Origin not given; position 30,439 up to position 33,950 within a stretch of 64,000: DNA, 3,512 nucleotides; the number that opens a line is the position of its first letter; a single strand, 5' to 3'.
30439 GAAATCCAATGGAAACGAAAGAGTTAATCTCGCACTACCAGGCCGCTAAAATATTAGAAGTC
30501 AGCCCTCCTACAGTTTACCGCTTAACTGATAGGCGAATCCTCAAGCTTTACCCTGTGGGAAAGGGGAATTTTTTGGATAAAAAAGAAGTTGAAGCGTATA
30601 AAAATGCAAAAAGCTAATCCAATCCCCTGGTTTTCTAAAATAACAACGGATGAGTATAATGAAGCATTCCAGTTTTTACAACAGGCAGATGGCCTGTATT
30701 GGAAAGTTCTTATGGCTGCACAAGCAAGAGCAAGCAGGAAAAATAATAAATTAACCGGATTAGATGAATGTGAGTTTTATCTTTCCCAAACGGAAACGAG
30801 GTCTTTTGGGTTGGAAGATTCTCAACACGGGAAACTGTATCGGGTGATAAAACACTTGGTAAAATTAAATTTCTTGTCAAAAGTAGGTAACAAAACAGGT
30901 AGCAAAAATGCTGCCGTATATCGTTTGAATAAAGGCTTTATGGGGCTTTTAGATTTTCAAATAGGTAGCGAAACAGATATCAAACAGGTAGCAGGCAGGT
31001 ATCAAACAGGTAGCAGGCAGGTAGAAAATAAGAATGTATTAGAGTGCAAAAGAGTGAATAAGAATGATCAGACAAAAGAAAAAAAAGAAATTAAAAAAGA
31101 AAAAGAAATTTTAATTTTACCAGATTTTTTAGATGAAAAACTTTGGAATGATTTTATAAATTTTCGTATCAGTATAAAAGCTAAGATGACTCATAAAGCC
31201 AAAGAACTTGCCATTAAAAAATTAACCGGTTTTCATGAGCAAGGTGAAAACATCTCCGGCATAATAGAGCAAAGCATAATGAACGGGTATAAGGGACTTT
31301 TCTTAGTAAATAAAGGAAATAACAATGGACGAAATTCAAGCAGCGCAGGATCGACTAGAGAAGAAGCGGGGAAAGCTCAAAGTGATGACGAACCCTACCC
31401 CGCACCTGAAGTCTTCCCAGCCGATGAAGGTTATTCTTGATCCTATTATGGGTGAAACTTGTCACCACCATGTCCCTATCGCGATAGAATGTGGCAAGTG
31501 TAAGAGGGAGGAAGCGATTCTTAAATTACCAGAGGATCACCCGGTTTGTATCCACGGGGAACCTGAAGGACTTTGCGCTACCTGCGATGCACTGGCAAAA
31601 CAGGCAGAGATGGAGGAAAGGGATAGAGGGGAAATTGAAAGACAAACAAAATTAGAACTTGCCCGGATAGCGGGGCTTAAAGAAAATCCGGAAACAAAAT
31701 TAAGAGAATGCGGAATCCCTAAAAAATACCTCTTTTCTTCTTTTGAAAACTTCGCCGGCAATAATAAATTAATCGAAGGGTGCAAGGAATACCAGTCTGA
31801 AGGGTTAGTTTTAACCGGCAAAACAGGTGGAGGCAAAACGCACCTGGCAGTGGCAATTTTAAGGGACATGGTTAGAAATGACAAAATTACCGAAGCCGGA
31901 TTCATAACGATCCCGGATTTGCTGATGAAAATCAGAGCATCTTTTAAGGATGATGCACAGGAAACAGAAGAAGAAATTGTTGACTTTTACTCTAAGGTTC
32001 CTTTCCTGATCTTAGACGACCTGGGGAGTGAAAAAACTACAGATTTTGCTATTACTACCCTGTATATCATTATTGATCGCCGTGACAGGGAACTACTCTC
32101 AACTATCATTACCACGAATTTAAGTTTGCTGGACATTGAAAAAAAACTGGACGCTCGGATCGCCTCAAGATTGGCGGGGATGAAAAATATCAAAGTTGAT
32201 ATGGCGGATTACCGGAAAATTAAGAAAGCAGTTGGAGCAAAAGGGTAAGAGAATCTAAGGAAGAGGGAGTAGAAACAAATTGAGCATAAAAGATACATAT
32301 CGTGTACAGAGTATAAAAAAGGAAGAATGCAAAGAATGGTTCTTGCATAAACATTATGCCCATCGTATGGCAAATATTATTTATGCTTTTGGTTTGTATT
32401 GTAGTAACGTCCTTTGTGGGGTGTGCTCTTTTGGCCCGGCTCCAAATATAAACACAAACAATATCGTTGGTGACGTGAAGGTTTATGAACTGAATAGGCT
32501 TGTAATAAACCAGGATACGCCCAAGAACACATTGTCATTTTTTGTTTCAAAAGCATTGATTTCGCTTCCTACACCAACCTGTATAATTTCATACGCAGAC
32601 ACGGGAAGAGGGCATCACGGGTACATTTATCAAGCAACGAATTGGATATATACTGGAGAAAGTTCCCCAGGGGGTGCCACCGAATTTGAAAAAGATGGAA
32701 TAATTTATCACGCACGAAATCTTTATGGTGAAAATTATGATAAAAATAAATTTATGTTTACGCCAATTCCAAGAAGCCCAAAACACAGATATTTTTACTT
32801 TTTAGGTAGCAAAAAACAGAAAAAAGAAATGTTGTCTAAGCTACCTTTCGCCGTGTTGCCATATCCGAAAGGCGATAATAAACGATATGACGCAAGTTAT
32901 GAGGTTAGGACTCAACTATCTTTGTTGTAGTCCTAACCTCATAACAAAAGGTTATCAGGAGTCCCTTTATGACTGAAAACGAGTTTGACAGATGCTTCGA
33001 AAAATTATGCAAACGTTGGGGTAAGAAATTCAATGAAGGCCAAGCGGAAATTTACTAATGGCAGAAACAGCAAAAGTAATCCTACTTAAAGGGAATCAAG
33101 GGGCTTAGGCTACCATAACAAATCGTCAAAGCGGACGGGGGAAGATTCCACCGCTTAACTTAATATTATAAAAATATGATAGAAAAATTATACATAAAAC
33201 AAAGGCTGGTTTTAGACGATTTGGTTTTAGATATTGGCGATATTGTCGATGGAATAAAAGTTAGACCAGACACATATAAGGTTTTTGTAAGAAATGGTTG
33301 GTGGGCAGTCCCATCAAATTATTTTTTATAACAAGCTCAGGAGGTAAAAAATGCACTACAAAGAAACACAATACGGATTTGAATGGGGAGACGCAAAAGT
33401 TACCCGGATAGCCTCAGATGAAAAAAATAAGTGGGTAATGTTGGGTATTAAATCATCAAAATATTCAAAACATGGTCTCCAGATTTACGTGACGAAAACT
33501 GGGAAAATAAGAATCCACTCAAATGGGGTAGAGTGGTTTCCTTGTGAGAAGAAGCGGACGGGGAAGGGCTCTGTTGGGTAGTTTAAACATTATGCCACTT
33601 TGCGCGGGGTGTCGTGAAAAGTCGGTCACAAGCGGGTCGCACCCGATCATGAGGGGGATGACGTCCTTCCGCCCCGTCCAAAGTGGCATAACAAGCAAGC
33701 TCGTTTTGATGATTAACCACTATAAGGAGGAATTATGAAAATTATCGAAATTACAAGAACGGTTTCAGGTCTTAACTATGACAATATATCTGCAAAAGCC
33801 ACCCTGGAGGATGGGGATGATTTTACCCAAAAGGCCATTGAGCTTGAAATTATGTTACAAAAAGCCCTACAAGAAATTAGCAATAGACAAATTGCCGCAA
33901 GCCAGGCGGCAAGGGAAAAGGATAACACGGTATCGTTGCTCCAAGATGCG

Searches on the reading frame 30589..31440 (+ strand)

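Call 19: search_protein_families(library=pfam, proteins=[window:30589-31440:+], max_evalue=0.01)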
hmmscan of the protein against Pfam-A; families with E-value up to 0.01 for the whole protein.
window:30589-31440:+ (283 aa): 1 family
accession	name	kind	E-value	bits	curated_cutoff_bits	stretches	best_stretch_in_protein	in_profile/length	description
PF03551.20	PadR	-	0.0059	17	27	0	68-115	19-67/75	Transcriptional regulator PadR-like family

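Call 32: search_protein_families(library=phrogs, proteins=[window:30589-31440:+], max_evalue=0.001)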
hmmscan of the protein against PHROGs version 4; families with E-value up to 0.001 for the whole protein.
window:30589-31440:+ (283 aa): 4 families
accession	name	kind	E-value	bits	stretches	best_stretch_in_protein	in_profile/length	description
phrog_678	-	DNA, RNA and nucleotide metabolism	5.3e-21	76.5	1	83-263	102-301/346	replication initiation O-like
phrog_18589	-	unknown function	5.3e-14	53.5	1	146-258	4-118/156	-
phrog_6451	-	DNA, RNA and nucleotide metabolism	1.1e-06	29.7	1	146-261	144-256/272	primosomal protein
phrog_4221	-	DNA, RNA and nucleotide metabolism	0.00027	21.3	1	183-247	230-293/325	replication initiation protein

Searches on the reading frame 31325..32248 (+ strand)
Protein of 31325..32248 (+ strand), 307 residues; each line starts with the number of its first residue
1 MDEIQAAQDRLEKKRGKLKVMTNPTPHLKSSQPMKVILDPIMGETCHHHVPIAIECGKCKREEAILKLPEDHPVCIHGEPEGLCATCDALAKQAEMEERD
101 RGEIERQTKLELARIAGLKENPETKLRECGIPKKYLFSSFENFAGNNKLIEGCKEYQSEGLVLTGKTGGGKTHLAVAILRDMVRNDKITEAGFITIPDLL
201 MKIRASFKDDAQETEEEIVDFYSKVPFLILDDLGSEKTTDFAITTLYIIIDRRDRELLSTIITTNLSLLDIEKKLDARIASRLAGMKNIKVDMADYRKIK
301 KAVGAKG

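Call 19: search_protein_families(library=pfam, proteins=[window:31325-32248:+], max_evalue=0.01)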
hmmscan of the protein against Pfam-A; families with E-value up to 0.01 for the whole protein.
window:31325-32248:+ (307 aa): 3 families
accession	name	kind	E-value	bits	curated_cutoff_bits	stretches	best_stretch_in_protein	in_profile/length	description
PF01695.23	IstB_IS21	-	9.2e-13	48.7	24.1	1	158-274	92-202/238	IstB-like ATP binding protein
PF00308.24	Bac_DnaA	-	0.00018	22.1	23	1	157-255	33-132/162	Bacterial DnaA ATPAse domain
PF00910.28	RNA_helicase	-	0.0069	17.3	21.5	0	162-244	2-69/105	RNA helicase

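Call 37: find_related_loci(query=window:31325-32248:+, collection=viral_contigs, flank=10000)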
Query window:31325-32248:+ (307 aa) in viral_contigs; peptide patterns used: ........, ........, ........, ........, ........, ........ (x = any residue, [..] = any of these).
7 stretches matched a pattern, but none encodes a relative of the query by tblastn (E <= 1e-3).

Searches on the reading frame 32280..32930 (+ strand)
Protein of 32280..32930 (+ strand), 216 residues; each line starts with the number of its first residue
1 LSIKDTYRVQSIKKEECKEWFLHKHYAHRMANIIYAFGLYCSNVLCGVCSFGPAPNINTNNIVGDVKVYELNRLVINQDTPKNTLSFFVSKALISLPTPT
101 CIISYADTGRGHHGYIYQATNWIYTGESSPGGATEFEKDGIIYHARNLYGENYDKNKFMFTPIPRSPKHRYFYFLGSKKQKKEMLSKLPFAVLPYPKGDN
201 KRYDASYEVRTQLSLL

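Call 19: search_protein_families(library=pfam, proteins=[window:32280-32930:+], max_evalue=0.01)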
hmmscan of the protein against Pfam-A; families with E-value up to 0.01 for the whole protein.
window:32280-32930:+ (216 aa): 1 family
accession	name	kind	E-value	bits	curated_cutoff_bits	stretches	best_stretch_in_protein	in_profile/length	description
PF25680.1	Mom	-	2.6e-33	115.9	27.1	1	7-197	2-202/202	Mom protein family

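Call 28: find_related_loci(query=window:32280-32930:+, collection=viral_contigs, flank=10000)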
Query window:32280-32930:+ (216 aa) in viral_contigs; peptide patterns used: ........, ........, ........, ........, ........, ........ (x = any residue, [..] = any of these).
598 stretches matched a pattern (row limit reached: there are more); 586 encode a relative of the query (tblastn E <= 1e-3); the best 80 are kept; 80 distinct loci.
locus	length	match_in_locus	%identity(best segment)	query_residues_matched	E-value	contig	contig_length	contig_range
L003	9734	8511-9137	54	8-216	3e-66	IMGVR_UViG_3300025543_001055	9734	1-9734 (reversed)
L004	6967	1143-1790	53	1-216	2e-66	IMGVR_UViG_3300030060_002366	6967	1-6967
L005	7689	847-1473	54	8-216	2e-66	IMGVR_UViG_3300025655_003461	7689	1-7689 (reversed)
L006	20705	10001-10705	48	1-216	6e-65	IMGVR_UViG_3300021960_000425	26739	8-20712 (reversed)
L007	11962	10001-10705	48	1-216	5e-65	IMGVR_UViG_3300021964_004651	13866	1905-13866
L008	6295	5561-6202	54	3-216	6e-65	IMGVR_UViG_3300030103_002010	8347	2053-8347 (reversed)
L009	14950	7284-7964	46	1-216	2e-64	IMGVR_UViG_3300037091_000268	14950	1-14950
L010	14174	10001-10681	46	1-216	2e-64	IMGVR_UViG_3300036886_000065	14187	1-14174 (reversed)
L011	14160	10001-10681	46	1-216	2e-64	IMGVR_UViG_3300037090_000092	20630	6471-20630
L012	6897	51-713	51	2-216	1e-64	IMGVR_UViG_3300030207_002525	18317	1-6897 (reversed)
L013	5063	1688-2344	49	7-216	2e-64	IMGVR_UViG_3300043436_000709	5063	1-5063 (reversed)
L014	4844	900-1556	51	7-216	4e-64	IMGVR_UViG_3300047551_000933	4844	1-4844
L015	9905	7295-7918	52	9-216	1e-63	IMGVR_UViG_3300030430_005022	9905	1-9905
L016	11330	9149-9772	52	9-216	2e-63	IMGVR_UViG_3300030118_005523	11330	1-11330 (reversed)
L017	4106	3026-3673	53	1-216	3e-63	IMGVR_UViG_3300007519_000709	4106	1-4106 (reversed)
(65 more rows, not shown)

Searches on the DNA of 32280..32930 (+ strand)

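Call 93: search_with_rna_model(model_id=R1, sources=[L003, L004, L005, L006, L007, L008, L009, L010, L011, L012, L013, L014, L015, L016, L017, L018, L019, L020, L021, L022, L023, L024, L025, L026, L027, L028, L029, L030, L031, L032, L033, L034, L035, L036, L037, L038, L039, L040, L041, L042, L043, L044, L045, L046, L047, L048, L049, L050, L051, L052, L053, L054, L055, L056, L057, L058, L059, L060, L061, L062, L063, L064, L065, L066, L067, L068, L069, L070, L071, L072, L073, L074, L075, L076, L077, L078, L079, L080, L081, L082, L083, L002], max_evalue=1)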
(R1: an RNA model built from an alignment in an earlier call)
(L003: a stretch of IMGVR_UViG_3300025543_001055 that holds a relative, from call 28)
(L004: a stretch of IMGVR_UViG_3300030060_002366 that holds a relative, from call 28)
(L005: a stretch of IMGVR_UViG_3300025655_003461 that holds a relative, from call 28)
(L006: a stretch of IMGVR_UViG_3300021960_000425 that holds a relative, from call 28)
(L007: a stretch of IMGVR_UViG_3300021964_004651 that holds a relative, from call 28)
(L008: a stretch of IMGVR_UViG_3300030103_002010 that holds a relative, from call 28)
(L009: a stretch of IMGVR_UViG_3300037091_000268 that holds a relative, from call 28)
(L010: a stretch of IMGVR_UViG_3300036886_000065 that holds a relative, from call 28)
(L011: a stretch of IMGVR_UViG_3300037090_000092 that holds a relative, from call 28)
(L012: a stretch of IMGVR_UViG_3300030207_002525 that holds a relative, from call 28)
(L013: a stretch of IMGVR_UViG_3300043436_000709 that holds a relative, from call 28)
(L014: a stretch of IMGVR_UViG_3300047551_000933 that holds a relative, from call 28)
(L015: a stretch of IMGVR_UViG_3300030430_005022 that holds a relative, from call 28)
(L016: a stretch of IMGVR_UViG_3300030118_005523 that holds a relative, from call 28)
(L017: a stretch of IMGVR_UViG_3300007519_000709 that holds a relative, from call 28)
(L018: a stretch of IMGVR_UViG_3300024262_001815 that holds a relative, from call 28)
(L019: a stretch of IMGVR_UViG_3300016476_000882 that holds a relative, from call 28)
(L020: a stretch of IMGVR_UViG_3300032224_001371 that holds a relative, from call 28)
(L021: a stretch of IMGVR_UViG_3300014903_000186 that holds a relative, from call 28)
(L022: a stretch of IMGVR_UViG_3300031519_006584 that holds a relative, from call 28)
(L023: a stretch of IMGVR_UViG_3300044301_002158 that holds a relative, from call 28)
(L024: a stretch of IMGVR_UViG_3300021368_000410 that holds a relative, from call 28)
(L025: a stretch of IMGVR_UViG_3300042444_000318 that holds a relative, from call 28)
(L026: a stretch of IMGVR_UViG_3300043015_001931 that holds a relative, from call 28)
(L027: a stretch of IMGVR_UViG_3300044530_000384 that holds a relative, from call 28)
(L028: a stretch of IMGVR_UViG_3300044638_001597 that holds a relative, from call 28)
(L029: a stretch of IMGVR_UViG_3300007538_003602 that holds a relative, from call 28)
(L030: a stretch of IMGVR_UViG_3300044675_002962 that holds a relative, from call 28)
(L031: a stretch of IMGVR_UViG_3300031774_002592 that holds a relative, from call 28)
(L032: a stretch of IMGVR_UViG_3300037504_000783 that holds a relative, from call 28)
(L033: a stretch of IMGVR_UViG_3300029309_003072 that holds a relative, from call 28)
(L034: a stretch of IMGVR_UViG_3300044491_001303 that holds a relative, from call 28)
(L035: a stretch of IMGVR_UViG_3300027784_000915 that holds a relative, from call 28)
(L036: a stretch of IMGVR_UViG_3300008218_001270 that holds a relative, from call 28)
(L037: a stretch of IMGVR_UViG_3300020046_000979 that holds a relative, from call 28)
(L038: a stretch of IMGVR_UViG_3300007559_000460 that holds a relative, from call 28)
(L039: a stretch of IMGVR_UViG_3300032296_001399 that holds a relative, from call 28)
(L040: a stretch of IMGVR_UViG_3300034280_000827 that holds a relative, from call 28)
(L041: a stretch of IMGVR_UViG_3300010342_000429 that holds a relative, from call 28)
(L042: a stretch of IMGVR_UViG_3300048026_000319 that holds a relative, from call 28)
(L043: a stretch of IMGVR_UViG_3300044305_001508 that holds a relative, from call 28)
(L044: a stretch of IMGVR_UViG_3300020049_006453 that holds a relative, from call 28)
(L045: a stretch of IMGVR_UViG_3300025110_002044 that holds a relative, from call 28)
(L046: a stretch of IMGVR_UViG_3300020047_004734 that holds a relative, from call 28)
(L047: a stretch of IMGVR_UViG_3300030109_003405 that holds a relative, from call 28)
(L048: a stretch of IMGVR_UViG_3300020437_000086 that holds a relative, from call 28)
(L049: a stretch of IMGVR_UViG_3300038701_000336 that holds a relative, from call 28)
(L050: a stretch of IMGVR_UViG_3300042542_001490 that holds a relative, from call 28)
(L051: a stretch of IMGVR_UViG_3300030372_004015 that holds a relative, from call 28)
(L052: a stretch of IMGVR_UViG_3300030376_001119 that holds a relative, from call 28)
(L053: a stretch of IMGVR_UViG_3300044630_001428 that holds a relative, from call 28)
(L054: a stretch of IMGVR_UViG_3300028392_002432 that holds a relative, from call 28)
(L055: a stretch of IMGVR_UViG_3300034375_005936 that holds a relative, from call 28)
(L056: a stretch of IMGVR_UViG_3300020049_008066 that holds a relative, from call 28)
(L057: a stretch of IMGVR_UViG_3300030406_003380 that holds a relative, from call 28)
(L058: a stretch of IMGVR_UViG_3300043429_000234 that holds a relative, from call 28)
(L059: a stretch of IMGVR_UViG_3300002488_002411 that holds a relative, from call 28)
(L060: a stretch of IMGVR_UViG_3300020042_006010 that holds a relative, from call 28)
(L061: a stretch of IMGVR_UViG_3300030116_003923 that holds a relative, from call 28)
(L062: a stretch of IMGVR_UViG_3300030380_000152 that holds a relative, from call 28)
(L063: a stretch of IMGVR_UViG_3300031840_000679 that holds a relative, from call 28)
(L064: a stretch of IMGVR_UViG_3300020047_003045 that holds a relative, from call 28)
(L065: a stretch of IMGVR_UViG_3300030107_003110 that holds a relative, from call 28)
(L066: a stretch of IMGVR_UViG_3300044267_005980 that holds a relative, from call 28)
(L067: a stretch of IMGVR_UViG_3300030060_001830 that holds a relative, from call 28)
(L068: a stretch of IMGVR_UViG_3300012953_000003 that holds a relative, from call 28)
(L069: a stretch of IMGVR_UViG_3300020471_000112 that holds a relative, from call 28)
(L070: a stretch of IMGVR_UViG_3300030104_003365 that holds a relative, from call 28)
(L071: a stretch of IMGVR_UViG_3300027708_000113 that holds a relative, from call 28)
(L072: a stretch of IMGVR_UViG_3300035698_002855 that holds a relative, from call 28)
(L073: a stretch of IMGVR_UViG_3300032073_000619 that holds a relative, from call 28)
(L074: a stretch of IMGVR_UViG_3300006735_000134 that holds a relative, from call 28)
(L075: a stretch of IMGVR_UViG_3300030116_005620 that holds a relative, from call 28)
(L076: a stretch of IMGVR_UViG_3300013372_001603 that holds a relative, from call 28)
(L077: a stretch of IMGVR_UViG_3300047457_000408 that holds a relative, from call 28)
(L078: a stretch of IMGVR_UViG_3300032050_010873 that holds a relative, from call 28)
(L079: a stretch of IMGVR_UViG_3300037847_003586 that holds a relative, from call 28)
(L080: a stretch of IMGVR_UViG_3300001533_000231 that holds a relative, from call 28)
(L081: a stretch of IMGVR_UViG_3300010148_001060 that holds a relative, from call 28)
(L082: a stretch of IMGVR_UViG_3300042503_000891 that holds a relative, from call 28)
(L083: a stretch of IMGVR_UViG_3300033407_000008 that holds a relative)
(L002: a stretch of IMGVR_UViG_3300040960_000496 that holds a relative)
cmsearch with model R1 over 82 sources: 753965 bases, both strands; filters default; matches with E-value up to 1: 1.
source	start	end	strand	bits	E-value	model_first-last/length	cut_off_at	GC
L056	3024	3119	-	16.6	0.95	1-66/66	no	0.53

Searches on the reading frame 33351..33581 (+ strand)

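Call 21: search_protein_families(library=pfam, proteins=[window:33351-33581:+], max_evalue=0.1)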
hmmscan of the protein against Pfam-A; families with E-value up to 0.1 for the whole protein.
window:33351-33581:+ (76 aa): 1 family
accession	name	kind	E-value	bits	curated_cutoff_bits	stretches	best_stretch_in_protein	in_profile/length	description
PF12518.13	DUF3721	-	0.092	12.9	27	0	55-68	19-32/33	Protein of unknown function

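Call 22: search_protein_families(library=phrogs, proteins=[window:33351-33581:+], max_evalue=0.01)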
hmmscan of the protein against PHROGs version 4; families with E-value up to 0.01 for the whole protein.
window:33351-33581:+ (76 aa): 0 families

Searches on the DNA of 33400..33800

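Call 88: search_rna_families(source=window, start=33400, end=33800, threshold=evalue, max_evalue=1)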
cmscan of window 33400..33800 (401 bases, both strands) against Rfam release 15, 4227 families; matches with E-value up to 1: 1.
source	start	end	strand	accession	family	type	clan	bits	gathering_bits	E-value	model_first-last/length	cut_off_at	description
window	33474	33526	+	RF01977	HOTAIRM1_3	Gene; lncRNA;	-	13.7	37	0.64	1-59/59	no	HOX antisense intergenic RNA myeloid 1 conserved region 3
